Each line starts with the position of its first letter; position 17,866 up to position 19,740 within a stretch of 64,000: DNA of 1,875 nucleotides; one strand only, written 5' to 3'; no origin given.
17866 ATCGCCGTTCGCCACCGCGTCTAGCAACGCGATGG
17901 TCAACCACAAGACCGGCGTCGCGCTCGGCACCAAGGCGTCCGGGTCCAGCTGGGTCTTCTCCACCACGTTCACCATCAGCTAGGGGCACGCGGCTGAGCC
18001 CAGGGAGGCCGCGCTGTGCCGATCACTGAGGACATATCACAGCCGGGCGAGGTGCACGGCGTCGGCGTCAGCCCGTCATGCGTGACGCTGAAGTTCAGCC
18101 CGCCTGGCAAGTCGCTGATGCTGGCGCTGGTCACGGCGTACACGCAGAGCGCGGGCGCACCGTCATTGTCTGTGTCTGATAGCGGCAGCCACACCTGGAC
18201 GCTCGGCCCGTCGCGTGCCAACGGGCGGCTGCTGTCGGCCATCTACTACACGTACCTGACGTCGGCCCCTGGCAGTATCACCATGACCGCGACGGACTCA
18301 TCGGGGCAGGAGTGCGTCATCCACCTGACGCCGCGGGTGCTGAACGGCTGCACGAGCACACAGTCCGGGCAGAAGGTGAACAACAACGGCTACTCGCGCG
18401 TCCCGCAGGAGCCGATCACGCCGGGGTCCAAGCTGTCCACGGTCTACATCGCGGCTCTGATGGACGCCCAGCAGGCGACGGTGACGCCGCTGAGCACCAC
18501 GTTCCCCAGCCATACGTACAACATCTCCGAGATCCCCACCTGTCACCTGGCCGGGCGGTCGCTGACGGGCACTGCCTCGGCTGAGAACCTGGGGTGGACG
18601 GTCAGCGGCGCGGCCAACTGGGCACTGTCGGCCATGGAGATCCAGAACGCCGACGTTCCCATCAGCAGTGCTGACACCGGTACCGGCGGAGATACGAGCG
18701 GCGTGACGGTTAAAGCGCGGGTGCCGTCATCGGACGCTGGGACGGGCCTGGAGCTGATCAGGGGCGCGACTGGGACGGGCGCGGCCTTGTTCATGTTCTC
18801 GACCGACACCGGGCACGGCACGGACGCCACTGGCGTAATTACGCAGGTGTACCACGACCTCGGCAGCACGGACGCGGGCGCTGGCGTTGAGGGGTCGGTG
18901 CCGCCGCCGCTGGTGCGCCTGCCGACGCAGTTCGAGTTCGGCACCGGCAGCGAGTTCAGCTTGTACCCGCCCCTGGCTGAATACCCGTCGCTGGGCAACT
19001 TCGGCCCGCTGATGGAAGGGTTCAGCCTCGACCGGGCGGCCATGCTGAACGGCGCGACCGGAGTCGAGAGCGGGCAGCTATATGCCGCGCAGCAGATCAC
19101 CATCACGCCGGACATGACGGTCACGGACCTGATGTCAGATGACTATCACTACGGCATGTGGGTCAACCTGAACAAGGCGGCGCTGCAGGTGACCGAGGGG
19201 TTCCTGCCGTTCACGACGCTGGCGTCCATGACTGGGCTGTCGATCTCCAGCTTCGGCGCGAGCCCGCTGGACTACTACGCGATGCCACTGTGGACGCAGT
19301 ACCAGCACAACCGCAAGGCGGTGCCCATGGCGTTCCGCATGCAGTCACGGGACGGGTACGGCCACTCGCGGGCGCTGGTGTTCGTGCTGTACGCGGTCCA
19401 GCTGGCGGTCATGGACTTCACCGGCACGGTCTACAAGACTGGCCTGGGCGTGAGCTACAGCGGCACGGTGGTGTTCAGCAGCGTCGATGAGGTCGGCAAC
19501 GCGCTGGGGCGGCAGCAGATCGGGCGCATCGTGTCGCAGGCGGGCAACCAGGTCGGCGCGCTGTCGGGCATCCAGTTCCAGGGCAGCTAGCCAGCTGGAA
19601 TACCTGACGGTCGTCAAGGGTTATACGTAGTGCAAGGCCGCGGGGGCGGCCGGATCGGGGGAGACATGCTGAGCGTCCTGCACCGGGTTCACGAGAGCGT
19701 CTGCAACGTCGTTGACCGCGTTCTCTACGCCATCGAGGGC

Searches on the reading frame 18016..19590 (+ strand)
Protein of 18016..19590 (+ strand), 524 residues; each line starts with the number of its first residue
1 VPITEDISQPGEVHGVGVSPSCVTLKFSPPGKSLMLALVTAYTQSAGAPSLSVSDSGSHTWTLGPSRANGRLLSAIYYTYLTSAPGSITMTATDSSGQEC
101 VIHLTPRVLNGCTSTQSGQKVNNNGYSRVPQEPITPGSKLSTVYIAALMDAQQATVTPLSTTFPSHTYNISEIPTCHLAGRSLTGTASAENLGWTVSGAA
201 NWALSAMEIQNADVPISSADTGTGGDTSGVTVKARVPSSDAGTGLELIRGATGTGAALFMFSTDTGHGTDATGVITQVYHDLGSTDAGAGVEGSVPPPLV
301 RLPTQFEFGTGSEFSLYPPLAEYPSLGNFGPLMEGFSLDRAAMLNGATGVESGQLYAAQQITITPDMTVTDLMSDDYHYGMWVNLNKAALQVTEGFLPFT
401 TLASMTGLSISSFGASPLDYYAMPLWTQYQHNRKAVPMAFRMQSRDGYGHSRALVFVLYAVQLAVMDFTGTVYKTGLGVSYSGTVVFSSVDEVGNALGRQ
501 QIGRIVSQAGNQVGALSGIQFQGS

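Call 9: search_protein_families(library=phrogs, proteins=[window:18016-19590:+])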
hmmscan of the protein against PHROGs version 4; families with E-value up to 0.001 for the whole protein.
window:18016-19590:+ (524 aa): 1 family
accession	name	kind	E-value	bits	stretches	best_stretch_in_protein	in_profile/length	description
phrog_36442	-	unknown function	6.7e-23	82.4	1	347-506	30-192/196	-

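Call 10: search_dna_similar(query=window:18016-19590:+, collection=phages, mode=protein, max_rows=15)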
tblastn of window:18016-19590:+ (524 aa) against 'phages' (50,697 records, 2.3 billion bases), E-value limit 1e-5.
Records with a match: 7; places in all: 7; records where one place covers at least 80% of the query: 0.
Best place of each record, by identity: <60% 7.
By first word of the organism name: Arthrobacter 6; Microbacterium 1.
By host as written in the record: Arthrobacter sp. ATCC 21022 5; Microbacterium foliorum NRRL B-24224 1; Arthrobacter sp. 68b 1.
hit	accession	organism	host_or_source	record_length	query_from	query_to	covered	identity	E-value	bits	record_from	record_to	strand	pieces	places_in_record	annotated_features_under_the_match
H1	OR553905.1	Microbacterium phage Magritte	Microbacterium foliorum NRRL B-24224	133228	334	508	33%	38.0%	3e-28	125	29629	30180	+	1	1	33: major tail protein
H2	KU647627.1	Arthrobacter phage Kitkat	Arthrobacter sp. ATCC 21022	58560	330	506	34%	34.0%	4e-19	97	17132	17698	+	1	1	31: hypothetical protein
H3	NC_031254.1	Arthrobacter phage Kitkat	Arthrobacter sp. ATCC 21022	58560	330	506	34%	34.0%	4e-19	97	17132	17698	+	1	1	31: hypothetical protein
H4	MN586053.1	Arthrobacter phage BeatusComedenti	Arthrobacter sp. ATCC 21022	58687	330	506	34%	34.0%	4e-19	97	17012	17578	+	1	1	30: hypothetical protein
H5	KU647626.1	Arthrobacter phage KellEzio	Arthrobacter sp. ATCC 21022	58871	330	506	34%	34.0%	4e-19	97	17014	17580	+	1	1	30: hypothetical protein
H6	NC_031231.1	Arthrobacter phage KellEzio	Arthrobacter sp. ATCC 21022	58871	330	506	34%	34.0%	4e-19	97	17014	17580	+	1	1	30: hypothetical protein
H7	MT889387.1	Arthrobacter phage DanielleIgnace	Arthrobacter sp. 68b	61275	330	506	34%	31.4%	3e-17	92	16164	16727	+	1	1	23: hypothetical protein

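Call 19: find_related_loci(query=window:18016-19590:+, collection=viral_contigs, flank=10000)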
Query window:18016-19590:+ (524 aa) in viral_contigs; peptide patterns used: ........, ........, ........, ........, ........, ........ (x = any residue, [..] = any of these).
6 stretches matched a pattern, but none encodes a relative of the query by tblastn (E <= 1e-3).
